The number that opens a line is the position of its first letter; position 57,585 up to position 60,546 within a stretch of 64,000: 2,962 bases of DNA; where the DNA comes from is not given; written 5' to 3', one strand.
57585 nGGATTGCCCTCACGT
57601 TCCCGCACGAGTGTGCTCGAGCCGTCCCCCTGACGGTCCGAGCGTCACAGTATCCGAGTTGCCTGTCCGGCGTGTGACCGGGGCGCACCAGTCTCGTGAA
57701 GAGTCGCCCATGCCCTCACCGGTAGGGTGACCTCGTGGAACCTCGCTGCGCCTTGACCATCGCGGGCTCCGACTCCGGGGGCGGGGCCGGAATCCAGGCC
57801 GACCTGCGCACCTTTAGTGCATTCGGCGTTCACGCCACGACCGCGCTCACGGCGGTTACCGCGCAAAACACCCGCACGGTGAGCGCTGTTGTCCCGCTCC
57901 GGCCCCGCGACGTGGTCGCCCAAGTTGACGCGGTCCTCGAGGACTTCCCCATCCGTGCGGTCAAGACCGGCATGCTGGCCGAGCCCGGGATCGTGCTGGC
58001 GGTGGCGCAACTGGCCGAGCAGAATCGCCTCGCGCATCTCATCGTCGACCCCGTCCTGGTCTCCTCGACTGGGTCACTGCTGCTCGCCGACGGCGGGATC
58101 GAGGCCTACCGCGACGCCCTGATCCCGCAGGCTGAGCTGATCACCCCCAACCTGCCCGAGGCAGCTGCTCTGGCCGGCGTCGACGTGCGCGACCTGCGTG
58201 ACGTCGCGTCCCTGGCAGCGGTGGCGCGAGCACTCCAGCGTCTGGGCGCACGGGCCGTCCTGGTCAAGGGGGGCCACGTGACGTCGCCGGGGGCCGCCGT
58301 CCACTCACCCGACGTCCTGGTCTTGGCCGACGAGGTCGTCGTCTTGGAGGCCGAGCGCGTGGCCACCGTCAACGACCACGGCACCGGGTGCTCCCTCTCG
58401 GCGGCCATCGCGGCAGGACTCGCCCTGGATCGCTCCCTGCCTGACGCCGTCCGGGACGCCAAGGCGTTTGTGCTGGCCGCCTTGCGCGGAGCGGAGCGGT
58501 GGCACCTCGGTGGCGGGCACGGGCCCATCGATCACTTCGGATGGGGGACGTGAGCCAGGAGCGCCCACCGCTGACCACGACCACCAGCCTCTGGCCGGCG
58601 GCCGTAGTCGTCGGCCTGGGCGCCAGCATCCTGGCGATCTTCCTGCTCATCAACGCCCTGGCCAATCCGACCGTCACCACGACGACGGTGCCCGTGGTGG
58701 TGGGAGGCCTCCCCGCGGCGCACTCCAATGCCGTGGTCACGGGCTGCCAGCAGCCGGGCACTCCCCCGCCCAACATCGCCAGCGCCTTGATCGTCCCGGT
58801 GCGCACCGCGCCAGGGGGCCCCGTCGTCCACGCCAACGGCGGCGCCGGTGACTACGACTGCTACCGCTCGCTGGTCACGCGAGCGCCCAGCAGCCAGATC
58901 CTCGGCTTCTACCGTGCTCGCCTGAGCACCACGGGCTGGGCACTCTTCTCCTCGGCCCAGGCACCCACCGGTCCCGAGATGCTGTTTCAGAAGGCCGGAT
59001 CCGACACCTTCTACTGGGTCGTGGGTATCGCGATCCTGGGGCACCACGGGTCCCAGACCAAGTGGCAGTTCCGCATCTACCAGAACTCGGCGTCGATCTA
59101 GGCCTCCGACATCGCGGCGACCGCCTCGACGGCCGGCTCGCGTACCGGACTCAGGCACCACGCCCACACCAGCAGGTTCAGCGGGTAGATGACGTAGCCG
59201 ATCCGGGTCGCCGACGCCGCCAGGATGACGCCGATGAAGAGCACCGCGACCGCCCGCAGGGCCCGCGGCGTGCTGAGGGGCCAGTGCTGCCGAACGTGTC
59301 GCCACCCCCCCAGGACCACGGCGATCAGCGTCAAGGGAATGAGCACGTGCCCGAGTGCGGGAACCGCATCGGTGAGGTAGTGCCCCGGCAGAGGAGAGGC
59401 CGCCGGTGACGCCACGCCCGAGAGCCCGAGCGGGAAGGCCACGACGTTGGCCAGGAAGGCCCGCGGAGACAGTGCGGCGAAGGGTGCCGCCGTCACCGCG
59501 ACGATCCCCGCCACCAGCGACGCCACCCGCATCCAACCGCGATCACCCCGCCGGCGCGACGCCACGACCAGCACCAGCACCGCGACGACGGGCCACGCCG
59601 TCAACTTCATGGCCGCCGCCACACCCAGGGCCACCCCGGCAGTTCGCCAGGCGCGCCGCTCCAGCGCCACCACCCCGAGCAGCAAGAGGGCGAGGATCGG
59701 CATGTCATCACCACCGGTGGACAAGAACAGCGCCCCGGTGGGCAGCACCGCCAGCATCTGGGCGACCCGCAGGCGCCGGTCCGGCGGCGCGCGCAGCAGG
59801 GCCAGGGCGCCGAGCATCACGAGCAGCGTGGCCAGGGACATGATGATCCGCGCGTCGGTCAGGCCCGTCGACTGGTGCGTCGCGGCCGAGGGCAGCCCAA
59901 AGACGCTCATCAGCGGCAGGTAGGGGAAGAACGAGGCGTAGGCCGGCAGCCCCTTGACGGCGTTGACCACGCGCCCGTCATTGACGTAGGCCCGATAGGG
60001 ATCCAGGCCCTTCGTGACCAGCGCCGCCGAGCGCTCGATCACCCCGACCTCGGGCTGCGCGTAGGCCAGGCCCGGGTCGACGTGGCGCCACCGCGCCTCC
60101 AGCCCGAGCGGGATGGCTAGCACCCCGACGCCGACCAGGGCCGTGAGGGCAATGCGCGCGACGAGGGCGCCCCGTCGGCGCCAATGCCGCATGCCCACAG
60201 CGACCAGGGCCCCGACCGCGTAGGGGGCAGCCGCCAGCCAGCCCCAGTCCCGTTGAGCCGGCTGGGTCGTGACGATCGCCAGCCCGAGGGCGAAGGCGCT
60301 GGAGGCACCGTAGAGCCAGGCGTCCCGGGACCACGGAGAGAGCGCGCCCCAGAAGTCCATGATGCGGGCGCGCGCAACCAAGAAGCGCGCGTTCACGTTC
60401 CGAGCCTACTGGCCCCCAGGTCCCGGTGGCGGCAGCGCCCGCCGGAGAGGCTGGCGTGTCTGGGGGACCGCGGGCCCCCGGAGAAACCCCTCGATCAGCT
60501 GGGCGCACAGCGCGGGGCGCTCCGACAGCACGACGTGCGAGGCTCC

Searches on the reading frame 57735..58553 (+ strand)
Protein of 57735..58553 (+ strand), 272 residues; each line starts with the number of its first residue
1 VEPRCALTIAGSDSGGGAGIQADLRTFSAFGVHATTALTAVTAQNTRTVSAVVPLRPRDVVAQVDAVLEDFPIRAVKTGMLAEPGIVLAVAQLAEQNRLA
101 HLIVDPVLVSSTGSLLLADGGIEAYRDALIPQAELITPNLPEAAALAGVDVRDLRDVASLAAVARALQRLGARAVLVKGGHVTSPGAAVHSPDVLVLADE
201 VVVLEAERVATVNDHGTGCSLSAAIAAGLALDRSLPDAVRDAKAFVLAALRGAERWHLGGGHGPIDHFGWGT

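Call 4: search_protein_families(library=pfam, proteins=[window:57735-58553:+])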
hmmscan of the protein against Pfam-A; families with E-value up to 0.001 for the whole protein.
window:57735-58553:+ (272 aa): 2 families
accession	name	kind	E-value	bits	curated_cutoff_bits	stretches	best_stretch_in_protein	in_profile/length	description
PF08543.17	Phos_pyr_kin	-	4e-83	279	27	1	13-266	1-246/246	Phosphomethylpyrimidine kinase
PF00294.29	PfkB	-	8.4e-08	32.3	25.8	1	95-244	153-284/302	pfkB family carbohydrate kinase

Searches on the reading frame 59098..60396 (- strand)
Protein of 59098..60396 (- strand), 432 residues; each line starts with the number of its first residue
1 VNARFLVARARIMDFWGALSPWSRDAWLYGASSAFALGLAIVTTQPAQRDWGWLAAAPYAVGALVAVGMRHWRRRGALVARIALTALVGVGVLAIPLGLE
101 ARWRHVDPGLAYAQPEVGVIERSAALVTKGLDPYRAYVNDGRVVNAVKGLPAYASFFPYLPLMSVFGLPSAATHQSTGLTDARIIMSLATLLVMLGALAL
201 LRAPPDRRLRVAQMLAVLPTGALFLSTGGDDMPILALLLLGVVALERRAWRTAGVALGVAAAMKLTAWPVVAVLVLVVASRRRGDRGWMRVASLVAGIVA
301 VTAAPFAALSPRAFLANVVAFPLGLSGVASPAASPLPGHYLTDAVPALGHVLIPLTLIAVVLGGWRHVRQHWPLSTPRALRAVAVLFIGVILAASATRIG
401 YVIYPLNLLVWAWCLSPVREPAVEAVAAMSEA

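Call 4: search_protein_families(library=pfam, proteins=[window:59098-60396:-])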
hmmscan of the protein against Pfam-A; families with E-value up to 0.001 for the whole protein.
window:59098-60396:- (432 aa): 1 family
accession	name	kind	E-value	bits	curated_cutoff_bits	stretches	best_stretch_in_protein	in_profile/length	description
PF09594.16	GT87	-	8.4e-11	42.5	25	1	158-386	2-231/237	Glycosyltransferase family 87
